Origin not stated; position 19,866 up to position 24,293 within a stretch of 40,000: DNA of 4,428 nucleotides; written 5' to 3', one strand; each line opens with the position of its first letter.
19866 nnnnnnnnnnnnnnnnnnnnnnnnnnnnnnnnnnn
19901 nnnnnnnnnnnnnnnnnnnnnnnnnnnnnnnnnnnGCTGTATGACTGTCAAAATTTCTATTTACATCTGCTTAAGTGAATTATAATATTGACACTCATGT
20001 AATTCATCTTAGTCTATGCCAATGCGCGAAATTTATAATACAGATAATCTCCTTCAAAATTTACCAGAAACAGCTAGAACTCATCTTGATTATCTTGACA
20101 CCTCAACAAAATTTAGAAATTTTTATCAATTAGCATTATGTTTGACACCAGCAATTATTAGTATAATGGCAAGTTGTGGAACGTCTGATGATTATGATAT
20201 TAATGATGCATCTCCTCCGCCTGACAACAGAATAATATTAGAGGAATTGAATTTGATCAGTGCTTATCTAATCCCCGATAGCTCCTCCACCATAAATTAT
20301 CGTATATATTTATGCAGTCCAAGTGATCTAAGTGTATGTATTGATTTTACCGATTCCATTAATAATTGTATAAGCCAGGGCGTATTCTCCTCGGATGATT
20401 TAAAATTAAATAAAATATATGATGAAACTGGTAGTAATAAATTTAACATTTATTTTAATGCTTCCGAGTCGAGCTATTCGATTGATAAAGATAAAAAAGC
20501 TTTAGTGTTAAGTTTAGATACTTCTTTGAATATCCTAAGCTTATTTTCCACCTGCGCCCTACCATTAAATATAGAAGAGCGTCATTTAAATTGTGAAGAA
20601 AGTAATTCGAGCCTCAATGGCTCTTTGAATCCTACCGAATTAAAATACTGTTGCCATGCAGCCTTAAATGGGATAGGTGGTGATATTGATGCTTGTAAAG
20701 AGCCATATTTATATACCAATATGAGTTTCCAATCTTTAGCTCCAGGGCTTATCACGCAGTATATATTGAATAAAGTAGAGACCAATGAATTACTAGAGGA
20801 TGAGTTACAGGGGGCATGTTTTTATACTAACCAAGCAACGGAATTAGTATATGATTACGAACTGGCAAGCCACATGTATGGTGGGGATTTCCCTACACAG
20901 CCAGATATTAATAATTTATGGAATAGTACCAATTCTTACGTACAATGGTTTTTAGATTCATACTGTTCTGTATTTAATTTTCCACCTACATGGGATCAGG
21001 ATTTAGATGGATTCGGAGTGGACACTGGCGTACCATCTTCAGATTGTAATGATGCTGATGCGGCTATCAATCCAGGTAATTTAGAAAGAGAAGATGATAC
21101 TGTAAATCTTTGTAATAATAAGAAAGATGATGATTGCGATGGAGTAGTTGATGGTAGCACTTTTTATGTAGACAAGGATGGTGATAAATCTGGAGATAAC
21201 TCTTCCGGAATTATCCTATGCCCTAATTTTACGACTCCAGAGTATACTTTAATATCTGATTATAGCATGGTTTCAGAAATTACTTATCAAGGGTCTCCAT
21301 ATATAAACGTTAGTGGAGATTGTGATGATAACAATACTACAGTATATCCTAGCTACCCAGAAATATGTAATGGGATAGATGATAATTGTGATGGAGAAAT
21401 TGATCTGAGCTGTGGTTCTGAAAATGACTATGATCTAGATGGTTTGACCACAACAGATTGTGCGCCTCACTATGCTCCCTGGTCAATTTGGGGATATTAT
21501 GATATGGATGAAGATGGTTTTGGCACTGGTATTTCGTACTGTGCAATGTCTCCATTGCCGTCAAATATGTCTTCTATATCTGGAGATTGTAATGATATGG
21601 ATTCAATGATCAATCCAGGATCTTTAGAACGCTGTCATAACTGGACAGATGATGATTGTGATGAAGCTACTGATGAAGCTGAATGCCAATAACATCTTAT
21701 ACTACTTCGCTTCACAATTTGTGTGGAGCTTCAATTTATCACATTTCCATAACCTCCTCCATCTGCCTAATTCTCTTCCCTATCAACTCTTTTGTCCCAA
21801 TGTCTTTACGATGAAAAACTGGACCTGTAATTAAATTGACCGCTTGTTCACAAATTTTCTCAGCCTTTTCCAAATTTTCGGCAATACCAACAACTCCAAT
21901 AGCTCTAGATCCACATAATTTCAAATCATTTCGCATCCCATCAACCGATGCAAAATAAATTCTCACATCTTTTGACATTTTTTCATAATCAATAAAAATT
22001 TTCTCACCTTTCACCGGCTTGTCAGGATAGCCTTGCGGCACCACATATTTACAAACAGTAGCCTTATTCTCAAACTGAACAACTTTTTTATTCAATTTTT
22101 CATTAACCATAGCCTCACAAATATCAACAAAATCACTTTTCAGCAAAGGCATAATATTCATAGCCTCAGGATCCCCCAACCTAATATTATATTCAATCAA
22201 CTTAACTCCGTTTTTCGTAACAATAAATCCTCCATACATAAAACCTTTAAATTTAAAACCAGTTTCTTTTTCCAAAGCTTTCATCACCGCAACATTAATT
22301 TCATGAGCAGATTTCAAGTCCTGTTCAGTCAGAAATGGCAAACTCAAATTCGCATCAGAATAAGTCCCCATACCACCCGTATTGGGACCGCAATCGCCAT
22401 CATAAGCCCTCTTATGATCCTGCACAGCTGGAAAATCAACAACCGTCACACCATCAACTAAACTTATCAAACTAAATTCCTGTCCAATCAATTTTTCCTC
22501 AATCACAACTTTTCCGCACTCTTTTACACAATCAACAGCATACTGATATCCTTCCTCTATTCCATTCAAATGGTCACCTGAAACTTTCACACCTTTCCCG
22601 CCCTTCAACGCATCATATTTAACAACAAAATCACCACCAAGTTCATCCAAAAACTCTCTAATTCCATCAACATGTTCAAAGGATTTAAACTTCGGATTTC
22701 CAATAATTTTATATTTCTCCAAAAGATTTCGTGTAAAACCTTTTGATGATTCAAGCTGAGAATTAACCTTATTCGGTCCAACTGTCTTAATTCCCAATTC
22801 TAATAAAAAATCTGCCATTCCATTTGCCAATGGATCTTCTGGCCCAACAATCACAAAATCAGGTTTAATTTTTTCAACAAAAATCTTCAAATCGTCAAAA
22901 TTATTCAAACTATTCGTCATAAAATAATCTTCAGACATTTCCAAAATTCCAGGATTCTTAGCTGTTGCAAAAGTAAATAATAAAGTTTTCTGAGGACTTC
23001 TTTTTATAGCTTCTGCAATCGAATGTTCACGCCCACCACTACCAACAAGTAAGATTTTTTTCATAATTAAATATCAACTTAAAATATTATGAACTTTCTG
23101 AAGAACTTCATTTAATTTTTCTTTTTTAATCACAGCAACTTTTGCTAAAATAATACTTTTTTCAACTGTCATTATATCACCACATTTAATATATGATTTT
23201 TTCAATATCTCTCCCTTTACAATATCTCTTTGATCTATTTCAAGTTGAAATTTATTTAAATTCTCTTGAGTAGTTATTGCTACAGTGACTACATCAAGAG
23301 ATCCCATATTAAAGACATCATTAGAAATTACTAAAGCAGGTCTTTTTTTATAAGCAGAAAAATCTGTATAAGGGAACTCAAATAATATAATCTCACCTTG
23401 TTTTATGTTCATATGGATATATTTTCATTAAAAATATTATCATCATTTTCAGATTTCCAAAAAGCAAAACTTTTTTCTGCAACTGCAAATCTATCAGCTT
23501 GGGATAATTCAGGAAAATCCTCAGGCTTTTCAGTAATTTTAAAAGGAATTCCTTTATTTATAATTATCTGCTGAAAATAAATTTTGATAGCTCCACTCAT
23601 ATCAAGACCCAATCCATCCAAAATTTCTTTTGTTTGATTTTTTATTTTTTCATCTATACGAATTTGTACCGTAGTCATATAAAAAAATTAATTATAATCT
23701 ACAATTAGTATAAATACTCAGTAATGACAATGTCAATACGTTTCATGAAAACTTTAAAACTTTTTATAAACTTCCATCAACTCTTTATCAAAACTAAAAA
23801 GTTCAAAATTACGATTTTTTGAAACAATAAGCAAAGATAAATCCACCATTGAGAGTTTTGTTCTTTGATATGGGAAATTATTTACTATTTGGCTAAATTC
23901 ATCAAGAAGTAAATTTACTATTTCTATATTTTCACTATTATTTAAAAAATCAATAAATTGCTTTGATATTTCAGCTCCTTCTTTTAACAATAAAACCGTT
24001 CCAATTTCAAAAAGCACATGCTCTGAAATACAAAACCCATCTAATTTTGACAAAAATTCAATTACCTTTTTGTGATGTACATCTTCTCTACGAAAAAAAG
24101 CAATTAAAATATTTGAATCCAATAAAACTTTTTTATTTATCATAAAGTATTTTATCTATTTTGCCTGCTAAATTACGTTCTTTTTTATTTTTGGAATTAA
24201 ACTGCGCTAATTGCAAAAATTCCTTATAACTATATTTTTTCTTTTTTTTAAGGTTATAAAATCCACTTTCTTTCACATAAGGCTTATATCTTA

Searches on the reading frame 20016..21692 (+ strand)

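Call 27: search_protein_families(library=pfam, proteins=[window:20016-21692:+], max_evalue=0.001)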
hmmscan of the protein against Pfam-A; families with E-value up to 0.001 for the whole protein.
window:20016-21692:+ (558 aa): 1 family
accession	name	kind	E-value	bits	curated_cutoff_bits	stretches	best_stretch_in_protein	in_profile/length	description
PF11617.13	Cu-binding_MopE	-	5.7e-20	71.7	27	2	435-463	1-29/30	Putative metal-binding motif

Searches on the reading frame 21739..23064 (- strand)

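Call 27: search_protein_families(library=pfam, proteins=[window:21739-23064:-], max_evalue=0.001)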
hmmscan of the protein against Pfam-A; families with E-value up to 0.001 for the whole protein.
window:21739-23064:- (441 aa): 3 families
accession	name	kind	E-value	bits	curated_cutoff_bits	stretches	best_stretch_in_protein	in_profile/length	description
PF01071.24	GARS_A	-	9.7e-49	166.3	27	1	106-301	1-194/194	Phosphoribosylglycinamide synthetase, ATP-grasp (A) domain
PF02844.21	GARS_N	-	1.2e-23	84.1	29.5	1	3-105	2-100/100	Phosphoribosylglycinamide synthetase, N domain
PF02843.22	GARS_C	-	9.1e-17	61.6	34.8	1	336-425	1-92/92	Phosphoribosylglycinamide synthetase, C domain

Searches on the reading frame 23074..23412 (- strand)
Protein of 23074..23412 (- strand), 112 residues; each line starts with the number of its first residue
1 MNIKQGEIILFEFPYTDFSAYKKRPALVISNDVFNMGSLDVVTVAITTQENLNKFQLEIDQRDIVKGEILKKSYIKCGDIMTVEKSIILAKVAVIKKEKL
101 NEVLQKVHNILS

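Call 27: search_protein_families(library=pfam, proteins=[window:23074-23412:-], max_evalue=0.001)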
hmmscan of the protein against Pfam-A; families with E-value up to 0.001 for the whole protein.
window:23074-23412:- (112 aa): 1 family
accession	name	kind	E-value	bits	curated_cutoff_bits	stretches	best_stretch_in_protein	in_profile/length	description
PF02452.23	PemK_toxin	-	2.8e-17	63.3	23.1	1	4-111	1-109/109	PemK-like, MazF-like toxin of type II toxin-antitoxin system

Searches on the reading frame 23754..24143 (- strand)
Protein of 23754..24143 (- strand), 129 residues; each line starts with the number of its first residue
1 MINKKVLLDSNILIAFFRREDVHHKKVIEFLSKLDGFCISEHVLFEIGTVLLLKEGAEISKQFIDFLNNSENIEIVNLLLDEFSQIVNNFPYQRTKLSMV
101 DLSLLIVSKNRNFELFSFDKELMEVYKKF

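Call 27: search_protein_families(library=pfam, proteins=[window:23754-24143:-], max_evalue=0.001)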
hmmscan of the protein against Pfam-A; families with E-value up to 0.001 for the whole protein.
window:23754-24143:- (129 aa): 1 family
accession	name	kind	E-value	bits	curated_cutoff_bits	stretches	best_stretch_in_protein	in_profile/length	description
PF01850.27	PIN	-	2.3e-14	54.5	23.6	1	6-127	1-119/120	PIN domain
